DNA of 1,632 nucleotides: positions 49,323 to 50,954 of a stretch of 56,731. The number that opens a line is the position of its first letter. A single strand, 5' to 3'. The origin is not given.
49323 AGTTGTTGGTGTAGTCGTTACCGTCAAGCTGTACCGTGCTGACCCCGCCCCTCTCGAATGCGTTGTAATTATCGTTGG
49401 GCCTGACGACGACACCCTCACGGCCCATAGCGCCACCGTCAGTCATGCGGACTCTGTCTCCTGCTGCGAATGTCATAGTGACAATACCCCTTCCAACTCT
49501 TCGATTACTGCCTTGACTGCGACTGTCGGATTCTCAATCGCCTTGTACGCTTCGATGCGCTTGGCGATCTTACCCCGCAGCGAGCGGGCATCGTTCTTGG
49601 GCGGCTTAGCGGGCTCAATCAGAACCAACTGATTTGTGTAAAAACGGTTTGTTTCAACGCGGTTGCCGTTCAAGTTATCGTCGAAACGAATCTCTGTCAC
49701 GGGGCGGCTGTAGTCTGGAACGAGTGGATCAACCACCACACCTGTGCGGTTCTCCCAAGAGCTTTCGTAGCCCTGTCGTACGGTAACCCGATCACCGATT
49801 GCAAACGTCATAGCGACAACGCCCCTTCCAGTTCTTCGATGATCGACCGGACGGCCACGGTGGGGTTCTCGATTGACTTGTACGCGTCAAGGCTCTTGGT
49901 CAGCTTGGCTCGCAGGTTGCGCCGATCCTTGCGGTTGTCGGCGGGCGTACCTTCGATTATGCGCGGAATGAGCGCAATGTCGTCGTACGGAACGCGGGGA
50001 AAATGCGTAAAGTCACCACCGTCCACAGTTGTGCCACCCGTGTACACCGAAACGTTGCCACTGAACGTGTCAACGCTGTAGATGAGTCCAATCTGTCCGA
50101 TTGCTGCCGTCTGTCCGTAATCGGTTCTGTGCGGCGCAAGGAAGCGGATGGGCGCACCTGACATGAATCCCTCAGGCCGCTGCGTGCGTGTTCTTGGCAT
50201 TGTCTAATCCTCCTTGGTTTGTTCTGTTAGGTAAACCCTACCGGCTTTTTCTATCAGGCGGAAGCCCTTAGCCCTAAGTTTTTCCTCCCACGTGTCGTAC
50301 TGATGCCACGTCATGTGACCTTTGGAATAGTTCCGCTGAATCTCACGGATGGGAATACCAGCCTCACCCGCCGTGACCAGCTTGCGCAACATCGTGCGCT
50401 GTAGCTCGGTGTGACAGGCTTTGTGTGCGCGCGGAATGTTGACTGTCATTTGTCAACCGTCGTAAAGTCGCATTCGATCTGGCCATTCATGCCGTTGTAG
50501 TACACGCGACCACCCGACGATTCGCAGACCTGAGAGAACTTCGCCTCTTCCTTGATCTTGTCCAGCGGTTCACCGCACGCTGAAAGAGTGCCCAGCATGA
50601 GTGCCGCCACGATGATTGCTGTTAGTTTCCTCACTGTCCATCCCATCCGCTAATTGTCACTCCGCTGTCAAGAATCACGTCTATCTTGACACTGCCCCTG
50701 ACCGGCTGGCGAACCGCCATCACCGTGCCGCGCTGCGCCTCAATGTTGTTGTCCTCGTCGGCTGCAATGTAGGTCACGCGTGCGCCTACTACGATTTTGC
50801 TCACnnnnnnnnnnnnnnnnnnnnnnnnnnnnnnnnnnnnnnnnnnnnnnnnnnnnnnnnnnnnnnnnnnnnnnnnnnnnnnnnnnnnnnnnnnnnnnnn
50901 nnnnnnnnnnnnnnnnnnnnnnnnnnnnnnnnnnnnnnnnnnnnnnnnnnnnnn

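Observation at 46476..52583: Six-kb tandem array of about ten paralogous early genes built from a repeated GDR(V/I) small-barrel module, most sharing a C-terminal EEL-x-(W/G)-(V/I)-L helix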

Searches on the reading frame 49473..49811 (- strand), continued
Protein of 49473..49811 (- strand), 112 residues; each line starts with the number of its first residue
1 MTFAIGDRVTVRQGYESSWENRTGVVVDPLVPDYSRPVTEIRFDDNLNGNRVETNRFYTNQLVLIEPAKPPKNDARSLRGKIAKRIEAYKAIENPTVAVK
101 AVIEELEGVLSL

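Call 51: list_cluster_members(proteins=[P0024, P0031, P0038, P0060, P0062, P0093, P0084, P0017, P0021, P0026])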
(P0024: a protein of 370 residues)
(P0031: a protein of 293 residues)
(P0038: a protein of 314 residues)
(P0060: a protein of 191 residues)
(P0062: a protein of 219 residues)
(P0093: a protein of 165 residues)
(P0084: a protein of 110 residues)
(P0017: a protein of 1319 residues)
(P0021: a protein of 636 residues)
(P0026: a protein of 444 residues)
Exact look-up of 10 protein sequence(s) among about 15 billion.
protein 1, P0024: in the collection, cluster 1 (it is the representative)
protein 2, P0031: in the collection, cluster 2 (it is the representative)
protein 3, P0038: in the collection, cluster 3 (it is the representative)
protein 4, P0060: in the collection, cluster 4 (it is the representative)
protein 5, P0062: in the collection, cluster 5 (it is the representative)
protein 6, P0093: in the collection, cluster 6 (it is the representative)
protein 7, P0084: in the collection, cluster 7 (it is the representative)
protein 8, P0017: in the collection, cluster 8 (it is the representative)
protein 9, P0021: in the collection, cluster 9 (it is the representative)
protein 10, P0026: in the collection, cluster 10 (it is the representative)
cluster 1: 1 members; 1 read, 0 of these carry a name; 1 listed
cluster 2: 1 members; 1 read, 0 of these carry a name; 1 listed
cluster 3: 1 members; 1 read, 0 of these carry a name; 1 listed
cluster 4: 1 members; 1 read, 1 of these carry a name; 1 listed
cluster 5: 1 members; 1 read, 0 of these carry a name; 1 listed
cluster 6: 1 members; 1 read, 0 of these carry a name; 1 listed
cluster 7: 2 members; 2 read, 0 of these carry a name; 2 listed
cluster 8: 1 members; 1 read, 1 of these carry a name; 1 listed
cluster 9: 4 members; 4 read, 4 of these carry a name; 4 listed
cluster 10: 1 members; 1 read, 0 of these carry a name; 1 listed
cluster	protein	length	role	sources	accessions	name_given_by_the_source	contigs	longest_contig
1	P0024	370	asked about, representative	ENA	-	-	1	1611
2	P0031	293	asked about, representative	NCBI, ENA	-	-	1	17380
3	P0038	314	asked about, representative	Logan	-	-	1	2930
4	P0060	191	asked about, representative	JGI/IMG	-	ribosomal protein L21E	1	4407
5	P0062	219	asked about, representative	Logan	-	-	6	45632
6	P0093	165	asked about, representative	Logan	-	-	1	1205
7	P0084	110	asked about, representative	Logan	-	-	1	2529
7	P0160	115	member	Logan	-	-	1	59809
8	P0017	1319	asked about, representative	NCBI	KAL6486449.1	hypothetical protein MHYP_G00058410 [Metynnis hypsauchen]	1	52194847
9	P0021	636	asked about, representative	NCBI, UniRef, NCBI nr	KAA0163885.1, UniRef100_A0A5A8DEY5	hypothetical protein FNF28_04079 [Cafeteria roenbergensis] | Mind bomb SH3 repeat domain-containing protein n=1 Tax=Cafeteria roenbergensis ...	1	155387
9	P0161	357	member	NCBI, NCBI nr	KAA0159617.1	hypothetical protein FNF31_04693 [Cafeteria roenbergensis]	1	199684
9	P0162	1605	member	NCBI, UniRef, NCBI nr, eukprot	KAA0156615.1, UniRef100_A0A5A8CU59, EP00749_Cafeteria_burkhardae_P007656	hypothetical protein FNF29_00726 [Cafeteria roenbergensis] | Mind bomb SH3 repeat domain-containing protein n=3 Tax=Cafeteria roenbergensis ... | KAA0156615.1 hypothetical protein FNF29_00726 [Cafeteria roenbergensis]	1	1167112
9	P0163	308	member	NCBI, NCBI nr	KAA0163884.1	hypothetical protein FNF28_04078 [Cafeteria roenbergensis]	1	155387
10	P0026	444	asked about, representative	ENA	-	-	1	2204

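Call 52: find_encoding_contigs(protein=P0062, flank=8000, max_places=2)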
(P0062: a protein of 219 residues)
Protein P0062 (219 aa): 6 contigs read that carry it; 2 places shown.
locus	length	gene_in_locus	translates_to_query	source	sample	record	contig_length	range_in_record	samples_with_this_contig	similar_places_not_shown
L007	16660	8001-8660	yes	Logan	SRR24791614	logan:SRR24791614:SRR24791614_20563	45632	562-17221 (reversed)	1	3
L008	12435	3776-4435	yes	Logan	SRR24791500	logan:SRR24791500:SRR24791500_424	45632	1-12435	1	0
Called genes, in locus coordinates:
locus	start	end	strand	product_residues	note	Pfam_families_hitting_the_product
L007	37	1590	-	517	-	PF00270:DEAD, PF04851:ResIII, PF18766:SWI2_SNF2, PF00271:Helicase_C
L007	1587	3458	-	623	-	PF09250:Prim-Pol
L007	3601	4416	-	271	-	PF03837:RecT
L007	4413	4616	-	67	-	-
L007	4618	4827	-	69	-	-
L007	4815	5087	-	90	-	-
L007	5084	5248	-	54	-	-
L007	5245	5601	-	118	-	-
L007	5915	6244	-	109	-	PF12949:HeH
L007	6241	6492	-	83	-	-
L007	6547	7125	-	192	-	PF02557:VanY (weak)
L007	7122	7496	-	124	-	-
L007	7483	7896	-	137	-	-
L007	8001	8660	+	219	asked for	-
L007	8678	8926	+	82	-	-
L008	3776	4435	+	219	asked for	-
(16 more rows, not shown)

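Call 53: find_encoding_contigs(protein=P0031, flank=8000, max_places=1)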
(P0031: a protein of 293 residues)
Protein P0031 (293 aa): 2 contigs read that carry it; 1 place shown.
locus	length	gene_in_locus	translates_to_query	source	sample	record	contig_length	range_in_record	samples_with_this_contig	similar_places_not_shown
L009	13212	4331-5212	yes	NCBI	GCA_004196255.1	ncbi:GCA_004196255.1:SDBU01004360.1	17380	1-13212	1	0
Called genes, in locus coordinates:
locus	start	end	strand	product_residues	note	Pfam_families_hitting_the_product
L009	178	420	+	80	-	-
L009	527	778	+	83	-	-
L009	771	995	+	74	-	-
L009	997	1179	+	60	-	-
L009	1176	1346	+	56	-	-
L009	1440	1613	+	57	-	-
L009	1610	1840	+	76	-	-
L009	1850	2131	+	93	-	-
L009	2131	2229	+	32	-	-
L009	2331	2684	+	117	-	-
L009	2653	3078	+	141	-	-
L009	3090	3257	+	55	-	-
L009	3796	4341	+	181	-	-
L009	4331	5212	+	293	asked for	-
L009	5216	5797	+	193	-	PF13238:AAA_18 (weak)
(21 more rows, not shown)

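Call 77: search_protein_families(library=ncbifam, max_evalue=0.1, proteins=[window:49473-49811:-])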
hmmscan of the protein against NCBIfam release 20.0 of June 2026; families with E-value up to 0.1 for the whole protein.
window:49473-49811:- (112 aa): 0 families

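Call 78: search_protein_families(library=padloc, max_evalue=0.1, proteins=[window:49473-49811:-])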
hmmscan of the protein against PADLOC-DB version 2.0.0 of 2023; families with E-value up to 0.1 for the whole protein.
window:49473-49811:- (112 aa): 0 families

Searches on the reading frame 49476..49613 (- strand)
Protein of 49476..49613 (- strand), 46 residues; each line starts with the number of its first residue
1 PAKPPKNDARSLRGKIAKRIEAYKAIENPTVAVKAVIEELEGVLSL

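Call 56: search_solved_structures(query=A3, max_evalue=10, show_alignments=2)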
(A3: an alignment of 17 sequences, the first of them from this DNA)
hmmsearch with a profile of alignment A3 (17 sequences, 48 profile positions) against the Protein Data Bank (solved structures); distinct sequences matched with E-value up to 10: 4.
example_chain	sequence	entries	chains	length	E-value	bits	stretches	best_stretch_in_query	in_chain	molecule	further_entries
1rgv_A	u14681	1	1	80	0.93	12.9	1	5-26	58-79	ferredoxin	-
4olk_A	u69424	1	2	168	1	12.8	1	13-25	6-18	Endolysin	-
8ioi_A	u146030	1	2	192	1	12.8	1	14-34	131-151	PadR family transcriptional regulator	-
4csh_A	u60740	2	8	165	1.4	12.4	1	13-25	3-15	LYSK | ORF30/ORF32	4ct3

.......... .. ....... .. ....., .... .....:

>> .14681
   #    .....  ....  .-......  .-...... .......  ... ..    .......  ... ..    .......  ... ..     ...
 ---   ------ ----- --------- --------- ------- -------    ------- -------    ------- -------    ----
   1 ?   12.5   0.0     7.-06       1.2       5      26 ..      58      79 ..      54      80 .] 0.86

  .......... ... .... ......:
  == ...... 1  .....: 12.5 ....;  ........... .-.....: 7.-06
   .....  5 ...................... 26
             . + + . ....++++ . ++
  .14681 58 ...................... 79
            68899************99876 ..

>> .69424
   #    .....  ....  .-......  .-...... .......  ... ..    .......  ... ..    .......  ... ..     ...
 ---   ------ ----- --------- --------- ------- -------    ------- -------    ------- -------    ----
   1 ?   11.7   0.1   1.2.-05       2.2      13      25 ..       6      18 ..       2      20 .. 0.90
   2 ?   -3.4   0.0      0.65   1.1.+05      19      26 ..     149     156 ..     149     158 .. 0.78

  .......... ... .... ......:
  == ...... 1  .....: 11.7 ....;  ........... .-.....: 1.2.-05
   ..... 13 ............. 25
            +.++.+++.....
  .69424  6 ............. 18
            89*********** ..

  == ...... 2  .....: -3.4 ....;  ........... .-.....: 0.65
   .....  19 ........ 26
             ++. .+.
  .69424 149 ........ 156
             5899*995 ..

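Call 57: search_protein_families(library=pfam, alignment_id=A3, max_evalue=1)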
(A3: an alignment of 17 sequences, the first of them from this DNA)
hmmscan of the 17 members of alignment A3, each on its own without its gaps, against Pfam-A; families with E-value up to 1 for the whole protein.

A. member 1, seq(46 aa): 0 families

B. families by the number of members that match (of 17 scanned): 4 families
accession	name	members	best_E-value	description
PF05957.18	DUF883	2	0.04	DUF883 N-terminal domain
PF01205.25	UPF0029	1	0.093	Uncharacterized protein family UPF0029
PF12732.12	YtxH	1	0.14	YtxH-like protein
PF23716.1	DUF7158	1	0.47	Family of unknown function (DUF7158)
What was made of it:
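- On Tail hairpin as any described domain: Best PDB E is 0.93 and best Pfam E is 0.04, with scattered hits (calls 56, 57).
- No Pfam or PDB match (calls 56, 57).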

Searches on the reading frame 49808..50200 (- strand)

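Call 4: search_protein_families(library=pfam, max_evalue=1, proteins=[window:49808-50200:-])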
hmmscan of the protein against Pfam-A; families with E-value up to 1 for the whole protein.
window:49808-50200:- (130 aa): 1 family
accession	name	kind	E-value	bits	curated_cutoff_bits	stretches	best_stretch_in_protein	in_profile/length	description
PF12951.13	PATR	-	0.09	13.3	27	1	45-62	10-26/30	Passenger-associated-transport-repeat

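Call 5: search_protein_families(library=phrogs, max_evalue=0.1, proteins=[window:49808-50200:-])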
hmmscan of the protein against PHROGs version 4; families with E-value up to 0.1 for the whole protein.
window:49808-50200:- (130 aa): 0 families

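Call 77: search_protein_families(library=ncbifam, max_evalue=0.1, proteins=[window:49808-50200:-])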
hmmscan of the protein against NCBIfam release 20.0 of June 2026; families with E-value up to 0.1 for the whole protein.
window:49808-50200:- (130 aa): 0 families

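Call 78: search_protein_families(library=padloc, max_evalue=0.1, proteins=[window:49808-50200:-])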
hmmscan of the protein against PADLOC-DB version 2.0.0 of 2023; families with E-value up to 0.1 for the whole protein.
window:49808-50200:- (130 aa): 0 families

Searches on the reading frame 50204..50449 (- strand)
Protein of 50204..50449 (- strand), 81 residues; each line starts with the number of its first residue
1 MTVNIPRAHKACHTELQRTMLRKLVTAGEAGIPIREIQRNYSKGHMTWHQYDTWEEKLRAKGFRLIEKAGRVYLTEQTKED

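Call 41: search_protein_families(library=pfam, max_evalue=0.01, proteins=[window:50204-50449:-])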
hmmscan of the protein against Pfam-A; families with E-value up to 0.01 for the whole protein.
window:50204-50449:- (81 aa): 1 family
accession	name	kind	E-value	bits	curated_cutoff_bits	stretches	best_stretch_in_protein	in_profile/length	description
PF17660.6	BTRD1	-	0.004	17.5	23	1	45-66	9-30/50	Polyglycine hydrolase-like, structural repeat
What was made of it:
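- Checked: The 'wHTH-like' label for 50204..50449 has no Pfam support (call 41).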

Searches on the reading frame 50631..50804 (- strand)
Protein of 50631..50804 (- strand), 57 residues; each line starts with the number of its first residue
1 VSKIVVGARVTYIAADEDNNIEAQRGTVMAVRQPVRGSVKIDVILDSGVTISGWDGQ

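Call 4: search_protein_families(library=pfam, max_evalue=1, proteins=[window:50631-50804:-])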
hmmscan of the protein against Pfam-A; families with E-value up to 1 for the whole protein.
window:50631-50804:- (57 aa): 1 family
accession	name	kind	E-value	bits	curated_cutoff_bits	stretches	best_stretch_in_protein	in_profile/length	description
PF02785.25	Biotin_carb_C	-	0.077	13.6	32.4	1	14-52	6-44/108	Biotin carboxylase C-terminal domain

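Call 5: search_protein_families(library=phrogs, max_evalue=0.1, proteins=[window:50631-50804:-])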
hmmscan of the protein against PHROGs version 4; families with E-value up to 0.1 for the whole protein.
window:50631-50804:- (57 aa): 0 families

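Call 77: search_protein_families(library=ncbifam, max_evalue=0.1, proteins=[window:50631-50804:-])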
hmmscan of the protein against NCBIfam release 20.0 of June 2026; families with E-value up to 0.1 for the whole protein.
window:50631-50804:- (57 aa): 0 families

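Call 78: search_protein_families(library=padloc, max_evalue=0.1, proteins=[window:50631-50804:-])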
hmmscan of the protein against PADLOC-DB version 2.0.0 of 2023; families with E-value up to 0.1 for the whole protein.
window:50631-50804:- (57 aa): 0 families
